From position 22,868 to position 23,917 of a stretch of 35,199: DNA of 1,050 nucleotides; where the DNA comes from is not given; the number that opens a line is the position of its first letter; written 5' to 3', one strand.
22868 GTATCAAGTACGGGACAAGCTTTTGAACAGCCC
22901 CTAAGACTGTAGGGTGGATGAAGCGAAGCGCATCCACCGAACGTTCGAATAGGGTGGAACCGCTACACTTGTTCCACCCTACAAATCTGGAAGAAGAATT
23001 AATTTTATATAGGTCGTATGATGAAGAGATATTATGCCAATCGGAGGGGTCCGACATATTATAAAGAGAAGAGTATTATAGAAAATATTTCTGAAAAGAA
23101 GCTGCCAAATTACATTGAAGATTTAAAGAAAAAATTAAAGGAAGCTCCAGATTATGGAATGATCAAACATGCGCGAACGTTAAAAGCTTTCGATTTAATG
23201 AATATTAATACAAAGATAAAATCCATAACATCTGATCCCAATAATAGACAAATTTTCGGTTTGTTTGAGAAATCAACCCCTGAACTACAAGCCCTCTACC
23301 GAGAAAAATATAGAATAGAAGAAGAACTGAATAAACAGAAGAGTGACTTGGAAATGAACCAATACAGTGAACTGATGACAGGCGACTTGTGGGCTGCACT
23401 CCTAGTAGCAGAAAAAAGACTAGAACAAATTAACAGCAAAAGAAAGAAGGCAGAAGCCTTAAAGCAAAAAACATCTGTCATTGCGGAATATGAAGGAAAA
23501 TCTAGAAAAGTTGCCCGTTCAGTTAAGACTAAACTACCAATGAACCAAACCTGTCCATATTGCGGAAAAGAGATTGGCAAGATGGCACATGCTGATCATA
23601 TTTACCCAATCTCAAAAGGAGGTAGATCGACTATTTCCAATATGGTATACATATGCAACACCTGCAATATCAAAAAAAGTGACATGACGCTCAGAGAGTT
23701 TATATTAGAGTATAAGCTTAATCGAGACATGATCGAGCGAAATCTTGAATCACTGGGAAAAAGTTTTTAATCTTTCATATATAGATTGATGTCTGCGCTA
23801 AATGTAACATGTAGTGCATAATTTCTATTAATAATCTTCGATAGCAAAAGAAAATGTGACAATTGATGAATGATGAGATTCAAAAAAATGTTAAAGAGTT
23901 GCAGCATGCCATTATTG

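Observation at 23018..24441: AT-rich two-gene islet: a coiled-coil HNH nuclease plus an AbiU2-like HEPN protein, a candidate uncharacterised defence pair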

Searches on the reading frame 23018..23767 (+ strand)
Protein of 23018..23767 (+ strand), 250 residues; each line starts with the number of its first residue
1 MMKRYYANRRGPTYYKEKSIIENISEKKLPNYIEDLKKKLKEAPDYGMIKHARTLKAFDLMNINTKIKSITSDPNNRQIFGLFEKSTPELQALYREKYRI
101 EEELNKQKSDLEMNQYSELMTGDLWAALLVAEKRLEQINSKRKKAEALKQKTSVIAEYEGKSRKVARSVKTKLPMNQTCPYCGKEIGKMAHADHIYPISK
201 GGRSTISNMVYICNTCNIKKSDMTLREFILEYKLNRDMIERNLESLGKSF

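Call 3: search_protein_families(library=pfam, proteins=[window:23018-23767:+], max_evalue=1)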
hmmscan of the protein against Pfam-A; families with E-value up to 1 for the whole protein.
window:23018-23767:+ (250 aa): 10 families
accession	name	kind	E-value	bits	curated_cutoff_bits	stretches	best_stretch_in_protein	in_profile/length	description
PF01844.29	HNH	-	8.4e-13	48.7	21.4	1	179-222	1-46/47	HNH endonuclease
PF14279.12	HNH_5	-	9.9e-13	48.3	27.5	1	179-229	1-52/56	HNH endonuclease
PF13395.12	HNH_4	-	5.8e-05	23.4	22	1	179-224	1-52/54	HNH endonuclease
PF11672.13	DUF3268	-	0.017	15.9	28.4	1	177-217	3-40/121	zinc-finger-containing domain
PF03632.21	Glyco_hydro_65m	-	0.023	14.1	27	1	110-244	180-308/371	Glycosyl hydrolase family 65 central catalytic domain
PF18804.6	CxC3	-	0.049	13.9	26.6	1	176-229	9-63/113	CxC3 like cysteine cluster associated with KDZ transposases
PF24460.1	DUF7575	-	0.2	11.5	28.5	1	177-186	4-13/28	Domain of unknown function (DUF7575)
PF14471.11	DUF4428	-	0.29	11.5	27.8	0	178-223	1-33/51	Domain of unknown function (DUF4428)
PF05605.18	zf-Di19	-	0.32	11.7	27.5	0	178-196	4-22/54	Drought induced 19 protein (Di19), zinc-binding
PF20173.3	ZnF_RZ-type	-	0.44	10.6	27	1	177-192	32-47/54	RZ type zinc finger domain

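Call 4: search_protein_families(library=padloc, proteins=[window:23018-23767:+], max_evalue=1)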
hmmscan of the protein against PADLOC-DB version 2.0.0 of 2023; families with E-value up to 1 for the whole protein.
window:23018-23767:+ (250 aa): 22 families
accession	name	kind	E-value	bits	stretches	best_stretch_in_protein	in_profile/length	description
PDLC04256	PDC-M01B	-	1.2e-07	29.6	1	105-223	34-153/285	-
PDLC04248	PDC-M01B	-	1.2e-06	26.6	1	156-223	15-81/216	-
PDLC00337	PtuB1|PtuB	-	1.6e-06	26.2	1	147-224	31-108/216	Unknown function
PDLC01256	Cas9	-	2e-06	24.9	1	133-225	473-564/711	"CAS-II-A,CAS-II-B,CAS-II-C; effector__SPE"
PDLC04264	PDC-M01B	-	3.8e-06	24.9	1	132-224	51-148/282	-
PDLC00973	Cas9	-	4e-06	23.6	1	138-227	564-662/830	CRISPR subtype II RNA-guided endonuclease Cas9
PDLC04266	PDC-M01B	-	5.8e-06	24.1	1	124-223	40-141/281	-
PDLC00315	PtuB1|PtuB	-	1.2e-05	23.2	1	157-224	17-80/227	Unknown function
PDLC03418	REase_II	-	1.8e-05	22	1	177-222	325-371/372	Type II restriction enzyme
PDLC04255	PDC-M01B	-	3.8e-05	21.5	1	120-225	52-156/285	-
PDLC04257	PDC-M01B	-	4.8e-05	20.8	1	163-221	81-139/287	-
PDLC04251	PDC-M01B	-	0.00013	19.5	1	164-224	84-146/279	-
PDLC04263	PDC-M01B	-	0.00014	19.6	1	174-221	97-144/291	-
PDLC03431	REase_II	-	0.00032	18.3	1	143-221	132-207/246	Type II restriction enzyme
PDLC04246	PDC-M01B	-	0.00035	18.3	1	160-223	73-139/280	-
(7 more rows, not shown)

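Call 5: search_protein_families(library=ncbifam, proteins=[window:23018-23767:+], max_evalue=1)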
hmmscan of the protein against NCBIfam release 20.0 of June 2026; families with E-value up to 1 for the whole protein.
window:23018-23767:+ (250 aa): 6 families
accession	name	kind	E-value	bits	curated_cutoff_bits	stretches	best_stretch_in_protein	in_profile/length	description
NF049971.1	CRISPR_Cas9d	exception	5.5e-11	41.8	375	1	131-224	501-597/986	type II CRISPR RNA-guided endonuclease Cas9d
NF040563.1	guided_IscB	equivalog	1.6e-09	37.3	175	1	176-235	192-250/314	RNA-guided endonuclease IscB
TIGR01865.2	cas_Csn1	equivalog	9.5e-07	27.4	100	1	134-231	527-634/1070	type II CRISPR RNA-guided endonuclease Cas9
TIGR03655.1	anti_R_Lar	subfamily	0.014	15.7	39.6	1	178-219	3-37/55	Lar family restriction alleviation protein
TIGR00310.1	ZPR1_znf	domain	0.09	12.1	78.3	1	178-228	2-48/192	ZPR1 zinc finger domain-containing protein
NF011482.0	PRK14892.1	equivalog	0.95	9.4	109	1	161-208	6-40/101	putative transcription elongation factor Elf1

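Call 6: search_protein_families(library=phrogs, proteins=[window:23018-23767:+], max_evalue=1)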
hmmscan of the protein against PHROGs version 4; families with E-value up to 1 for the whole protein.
window:23018-23767:+ (250 aa): 38 families (the best 25 are shown)
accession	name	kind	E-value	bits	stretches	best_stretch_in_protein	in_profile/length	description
phrog_2118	-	DNA, RNA and nucleotide metabolism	4.9e-21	76.6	1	118-239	112-240/301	HNH endonuclease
phrog_2214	-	DNA, RNA and nucleotide metabolism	1e-15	58.8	1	121-238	135-254/429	HNH endonuclease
phrog_1035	-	DNA, RNA and nucleotide metabolism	8.5e-14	53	1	110-235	115-225/271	endonuclease VII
phrog_338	-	DNA, RNA and nucleotide metabolism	1.2e-13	52.1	1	159-227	187-266/340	HNH endonuclease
phrog_8660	-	DNA, RNA and nucleotide metabolism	4.3e-13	50.8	1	129-232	77-188/196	HNH endonuclease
phrog_16726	-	DNA, RNA and nucleotide metabolism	3.1e-11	44.6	1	175-230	92-150/308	HNH endonuclease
phrog_6050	-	DNA, RNA and nucleotide metabolism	3.3e-11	43.6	1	173-229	308-368/402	HNH endonuclease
phrog_589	-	DNA, RNA and nucleotide metabolism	8.5e-11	42.9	1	133-222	42-140/179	HNH endonuclease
phrog_1271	-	DNA, RNA and nucleotide metabolism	3.6e-10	40.8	1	148-230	247-325/361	HNH endonuclease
phrog_16986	-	unknown function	6.1e-10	40.1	1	176-227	20-72/248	-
phrog_5718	-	DNA, RNA and nucleotide metabolism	1.3e-08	35.3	1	149-238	103-191/394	HNH endonuclease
phrog_144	-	DNA, RNA and nucleotide metabolism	1.5e-08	35.5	1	150-227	59-139/175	HNH endonuclease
phrog_7785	-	DNA, RNA and nucleotide metabolism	7e-08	33.6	1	176-226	70-117/147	HNH endonuclease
phrog_14314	-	DNA, RNA and nucleotide metabolism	1.9e-06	29.3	1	176-222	16-63/252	HNH endonuclease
phrog_9545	-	DNA, RNA and nucleotide metabolism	8.8e-06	26.5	1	179-224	123-168/206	HNH endonuclease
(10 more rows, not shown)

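Call 8: find_homologous_proteins(query=window:23018-23767:+)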
Query window:23018-23767:+ (250 aa): 27 proteins with E <= 0.001 among 491 candidates.
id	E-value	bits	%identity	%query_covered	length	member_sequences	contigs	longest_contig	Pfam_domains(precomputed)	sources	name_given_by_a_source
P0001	1.6e-158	544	100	100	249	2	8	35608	PF01844.30,PF14279.13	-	-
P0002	6.7e-123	427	80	100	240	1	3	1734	PF01844.30,PF14279.13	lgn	-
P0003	6.0e-105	368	73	99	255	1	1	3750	PF01844.30,PF14279.13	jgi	jgi:5-methylcytosine-specific restriction endonuclease McrA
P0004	3.9e-81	290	58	100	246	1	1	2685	PF01844.30,PF14279.13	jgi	jgi:5-methylcytosine-specific restriction endonuclease McrA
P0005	1.7e-77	278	56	100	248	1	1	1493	PF01844.30,PF14279.13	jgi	jgi:5-methylcytosine-specific restriction endonuclease McrA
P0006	1.1e-76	276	53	100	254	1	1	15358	PF01844.30,PF14279.13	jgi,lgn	jgi:hypothetical protein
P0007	1.4e-64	236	47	100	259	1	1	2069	PF01844.30,PF14279.13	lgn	-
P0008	4.1e-36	143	42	76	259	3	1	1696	PF01844.30,PF14279.13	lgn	-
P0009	4.6e-35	140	41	77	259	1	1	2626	PF01844.30,PF14279.13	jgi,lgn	-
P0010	6.4e-34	136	38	98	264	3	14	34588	PF01844.30,PF14279.13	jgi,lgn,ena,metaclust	metaclust:\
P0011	2.0e-32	131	42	75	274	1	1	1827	PF01844.30,PF14279.13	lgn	-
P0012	3.9e-31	127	59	39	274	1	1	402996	PF01844.30,PF14279.13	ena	-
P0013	7.4e-31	126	53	44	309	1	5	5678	PF13395.13,PF01844.30,PF14279.13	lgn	-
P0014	1.1e-29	122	55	41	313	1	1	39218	PF01844.30,PF14279.13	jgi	jgi:5-methylcytosine-specific restriction endonuclease McrA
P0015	3.2e-29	121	52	44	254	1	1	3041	PF01844.30,PF14279.13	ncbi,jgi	jgi:5-methylcytosine-specific restriction endonuclease McrA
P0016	1.0e-26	112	52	45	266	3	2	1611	PF01844.30,PF14279.13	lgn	-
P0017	2.8e-25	108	38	63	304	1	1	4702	PF01844.30,PF14279.13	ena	-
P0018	2.3e-24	105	36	88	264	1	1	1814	PF13395.13,PF01844.30,PF14279.13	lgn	-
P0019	7.1e-24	103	40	55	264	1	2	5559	PF13395.13,PF01844.30,PF14279.13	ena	-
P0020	1.7e-23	102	37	76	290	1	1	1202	PF01844.30,PF14279.13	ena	-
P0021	2.0e-22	98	47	44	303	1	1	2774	PF01844.30,PF14279.13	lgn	-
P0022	5.7e-20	90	45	46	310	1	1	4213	PF13395.13,PF01844.30,PF14279.13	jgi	-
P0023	2.8e-18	85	44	51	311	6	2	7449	PF13395.13,PF01844.30,PF14279.13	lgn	-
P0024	6.4e-18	84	45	46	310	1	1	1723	PF13395.13,PF01844.30,PF14279.13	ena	-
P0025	1.1e-17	83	45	46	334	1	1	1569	PF01844.30,PF14279.13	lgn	-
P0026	1.3e-15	76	43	36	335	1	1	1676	PF01844.30,PF14279.13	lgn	-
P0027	6.2e-5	41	48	21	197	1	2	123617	PF13395.13,PF01844.30,PF14279.13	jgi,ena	jgi:5-methylcytosine-specific restriction endonuclease McrA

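Call 11: find_encoding_contigs(protein=P0006, flank=6000, max_places=4)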
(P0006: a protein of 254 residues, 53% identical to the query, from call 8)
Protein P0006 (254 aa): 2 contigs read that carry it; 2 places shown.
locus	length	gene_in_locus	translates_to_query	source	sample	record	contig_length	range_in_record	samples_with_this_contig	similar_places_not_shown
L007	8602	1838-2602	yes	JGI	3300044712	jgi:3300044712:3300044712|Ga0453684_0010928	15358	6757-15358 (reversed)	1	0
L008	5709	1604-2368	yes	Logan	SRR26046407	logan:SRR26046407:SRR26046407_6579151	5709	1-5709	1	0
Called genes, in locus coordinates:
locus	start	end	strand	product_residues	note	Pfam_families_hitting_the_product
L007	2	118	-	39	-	?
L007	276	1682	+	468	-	-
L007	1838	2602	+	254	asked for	PF01844:HNH, PF14279:HNH_5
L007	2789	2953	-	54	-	-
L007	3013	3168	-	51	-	-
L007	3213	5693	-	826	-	PF03175:DNA_pol_B_2 (faint)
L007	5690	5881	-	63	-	-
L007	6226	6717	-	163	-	-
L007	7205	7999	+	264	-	PF00589:Phage_integrase (weak)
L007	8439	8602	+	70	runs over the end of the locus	PF24806:DUF7706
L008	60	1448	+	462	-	-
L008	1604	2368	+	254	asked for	PF01844:HNH, PF14279:HNH_5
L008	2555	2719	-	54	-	-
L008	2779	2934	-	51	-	-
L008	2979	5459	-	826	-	PF03175:DNA_pol_B_2 (faint)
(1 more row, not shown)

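Call 12: find_encoding_contigs(protein=P0010, flank=6000, max_places=6)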
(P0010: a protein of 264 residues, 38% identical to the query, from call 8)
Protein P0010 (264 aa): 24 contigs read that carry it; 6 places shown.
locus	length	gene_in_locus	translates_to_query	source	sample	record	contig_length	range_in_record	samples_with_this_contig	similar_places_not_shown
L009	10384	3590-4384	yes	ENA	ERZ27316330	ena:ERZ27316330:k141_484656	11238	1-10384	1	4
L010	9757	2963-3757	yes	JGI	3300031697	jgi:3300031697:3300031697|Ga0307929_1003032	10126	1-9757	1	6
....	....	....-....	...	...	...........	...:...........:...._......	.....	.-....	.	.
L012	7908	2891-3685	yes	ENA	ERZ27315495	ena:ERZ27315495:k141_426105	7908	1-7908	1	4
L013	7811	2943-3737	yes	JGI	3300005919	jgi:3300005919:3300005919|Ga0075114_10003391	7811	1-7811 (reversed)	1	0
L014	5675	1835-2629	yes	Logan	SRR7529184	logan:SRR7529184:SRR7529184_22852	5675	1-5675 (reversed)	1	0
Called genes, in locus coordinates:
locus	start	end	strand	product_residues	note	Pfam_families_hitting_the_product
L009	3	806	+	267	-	?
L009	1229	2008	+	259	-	-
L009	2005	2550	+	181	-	-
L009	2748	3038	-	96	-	-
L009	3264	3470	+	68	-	-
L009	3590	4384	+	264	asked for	PF01844:HNH, PF14279:HNH_5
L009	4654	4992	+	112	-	-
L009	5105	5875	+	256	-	-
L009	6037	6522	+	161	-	-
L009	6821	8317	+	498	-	PF00089:Trypsin, PF13365:Trypsin_2, PF13180:PDZ_2 (faint), PF17815:PDZ_3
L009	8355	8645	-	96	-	-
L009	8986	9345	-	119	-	PF25212:HVO_A0114, PF01047:MarR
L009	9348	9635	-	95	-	PF20126:TumE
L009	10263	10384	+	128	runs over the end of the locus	-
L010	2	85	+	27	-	?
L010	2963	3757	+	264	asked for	PF01844:HNH, PF14279:HNH_5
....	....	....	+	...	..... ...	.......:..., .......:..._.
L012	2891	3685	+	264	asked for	PF01844:HNH, PF14279:HNH_5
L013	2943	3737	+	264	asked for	PF01844:HNH, PF14279:HNH_5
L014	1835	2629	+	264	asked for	PF01844:HNH, PF14279:HNH_5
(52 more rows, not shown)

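Call 16: find_related_loci(query=A2, collection=metagenome_contigs, flank=5000)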
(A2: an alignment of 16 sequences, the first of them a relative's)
Query A2 (249 aa) in metagenome_contigs; peptide patterns used: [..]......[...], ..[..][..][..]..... (x = any residue, [..] = any of these).
376 stretches matched a pattern; 217 encode a relative of the query (tblastn E <= 1e-3); the best 80 are kept; 80 distinct loci.
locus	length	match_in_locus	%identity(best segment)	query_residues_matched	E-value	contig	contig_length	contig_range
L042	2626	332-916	41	58-249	2e-41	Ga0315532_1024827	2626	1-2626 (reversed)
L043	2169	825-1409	42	58-249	7e-41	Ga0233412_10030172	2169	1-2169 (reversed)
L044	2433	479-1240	38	4-249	1e-40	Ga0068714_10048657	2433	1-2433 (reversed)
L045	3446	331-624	64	152-249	6e-40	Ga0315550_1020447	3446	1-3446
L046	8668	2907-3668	38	4-249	9e-40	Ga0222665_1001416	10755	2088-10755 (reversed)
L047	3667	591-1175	41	64-249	3e-38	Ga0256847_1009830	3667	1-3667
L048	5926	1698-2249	39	76-249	2e-34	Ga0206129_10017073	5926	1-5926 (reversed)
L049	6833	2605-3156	39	76-249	2e-34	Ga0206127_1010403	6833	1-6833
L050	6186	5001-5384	46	126-249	4e-34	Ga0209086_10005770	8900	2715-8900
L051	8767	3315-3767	43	98-249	7e-34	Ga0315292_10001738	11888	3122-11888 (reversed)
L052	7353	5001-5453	43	98-249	7e-34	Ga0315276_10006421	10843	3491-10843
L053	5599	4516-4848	48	139-249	2e-33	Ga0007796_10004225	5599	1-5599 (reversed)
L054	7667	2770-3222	44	98-249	2e-33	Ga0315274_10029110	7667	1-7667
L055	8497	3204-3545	53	135-249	1e-32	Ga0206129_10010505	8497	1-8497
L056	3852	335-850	42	78-249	5e-33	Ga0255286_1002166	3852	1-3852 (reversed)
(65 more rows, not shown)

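Call 22: find_encoding_contigs(protein=P0003, flank=5000, max_places=3)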
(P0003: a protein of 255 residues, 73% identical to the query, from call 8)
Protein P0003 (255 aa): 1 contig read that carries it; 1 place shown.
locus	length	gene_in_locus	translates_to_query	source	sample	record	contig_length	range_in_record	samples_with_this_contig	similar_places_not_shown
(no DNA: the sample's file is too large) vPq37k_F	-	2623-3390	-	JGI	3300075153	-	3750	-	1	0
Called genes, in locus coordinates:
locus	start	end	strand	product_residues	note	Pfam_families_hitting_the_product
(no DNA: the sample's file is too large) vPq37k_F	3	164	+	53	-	?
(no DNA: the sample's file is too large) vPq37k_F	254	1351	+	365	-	PF01063:Aminotran_4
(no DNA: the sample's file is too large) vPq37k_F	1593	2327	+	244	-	PF03548:LolA, PF17131:TP_0789-like (weak)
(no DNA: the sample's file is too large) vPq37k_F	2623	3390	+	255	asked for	PF01844:HNH, PF14279:HNH_5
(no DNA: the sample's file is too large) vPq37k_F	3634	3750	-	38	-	?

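Call 24: find_encoding_contigs(protein=P0002, flank=5000, max_places=3)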
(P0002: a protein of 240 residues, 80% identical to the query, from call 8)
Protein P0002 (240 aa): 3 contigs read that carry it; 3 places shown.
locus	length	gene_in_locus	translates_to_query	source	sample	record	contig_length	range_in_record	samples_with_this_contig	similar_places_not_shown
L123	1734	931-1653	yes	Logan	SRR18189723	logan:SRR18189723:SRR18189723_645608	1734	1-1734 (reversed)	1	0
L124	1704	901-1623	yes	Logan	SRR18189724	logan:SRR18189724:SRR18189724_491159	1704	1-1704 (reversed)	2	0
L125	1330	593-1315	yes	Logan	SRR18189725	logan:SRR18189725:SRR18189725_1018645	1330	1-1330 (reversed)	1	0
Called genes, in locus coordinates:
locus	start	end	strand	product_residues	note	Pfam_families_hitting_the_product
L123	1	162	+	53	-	?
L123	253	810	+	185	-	PF18734:HEPN_AbiU2 (weak)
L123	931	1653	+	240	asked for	PF01844:HNH, PF14279:HNH_5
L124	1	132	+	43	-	?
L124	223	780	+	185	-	PF18734:HEPN_AbiU2 (weak)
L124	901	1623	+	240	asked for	PF01844:HNH, PF14279:HNH_5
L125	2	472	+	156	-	?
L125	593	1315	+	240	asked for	PF01844:HNH, PF14279:HNH_5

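Call 25: find_encoding_contigs(protein=P0004, flank=5000, max_places=3)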
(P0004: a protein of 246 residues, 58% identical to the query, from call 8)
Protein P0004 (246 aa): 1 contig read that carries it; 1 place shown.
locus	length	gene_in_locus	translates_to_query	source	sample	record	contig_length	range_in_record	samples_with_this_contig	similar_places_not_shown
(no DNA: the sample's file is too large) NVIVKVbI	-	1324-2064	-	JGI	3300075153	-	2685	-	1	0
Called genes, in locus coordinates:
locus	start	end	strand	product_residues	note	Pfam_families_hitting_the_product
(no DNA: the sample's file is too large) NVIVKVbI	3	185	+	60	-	?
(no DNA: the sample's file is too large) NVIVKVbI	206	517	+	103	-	PF01381:HTH_3 (weak), PF13443:HTH_26 (weak)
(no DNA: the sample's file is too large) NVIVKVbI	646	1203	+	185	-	PF18734:HEPN_AbiU2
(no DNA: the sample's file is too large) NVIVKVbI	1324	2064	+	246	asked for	PF01844:HNH, PF14279:HNH_5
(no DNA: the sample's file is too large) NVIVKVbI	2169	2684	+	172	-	?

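Call 27: search_protein_families(library=pfam, proteins=[L123:253-807:+, L007:276-1679:+, L009:4654-4989:+, L009:5105-5872:+, L009:3264-3467:+], max_evalue=0.01)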
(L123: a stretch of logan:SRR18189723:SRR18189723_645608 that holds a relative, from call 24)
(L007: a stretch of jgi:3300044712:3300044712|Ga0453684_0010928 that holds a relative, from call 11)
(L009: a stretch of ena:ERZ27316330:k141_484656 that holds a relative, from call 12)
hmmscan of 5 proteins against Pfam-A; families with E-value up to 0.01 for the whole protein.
L123:253-807:+ (185 aa): 1 family
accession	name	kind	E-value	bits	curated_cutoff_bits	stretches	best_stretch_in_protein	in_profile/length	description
PF18734.6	HEPN_AbiU2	-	4.3e-07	30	26.8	1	16-153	13-170/193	AbiU2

L007:276-1679:+ (468 aa): 3 families
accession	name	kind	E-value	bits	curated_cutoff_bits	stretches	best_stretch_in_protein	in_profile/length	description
PF13401.12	AAA_22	-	0.00029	21.6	27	1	51-121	7-64/130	AAA domain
PF13191.12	AAA_16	-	0.0023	18.9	32.6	1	46-82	21-57/167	AAA ATPase domain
PF20703.3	nSTAND1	-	0.0033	17.5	27.1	0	88-193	100-198/379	Novel STAND NTPase 1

L009:4654-4989:+ (112 aa): 0 families

L009:5105-5872:+ (256 aa): 0 families

L009:3264-3467:+ (68 aa): 0 families
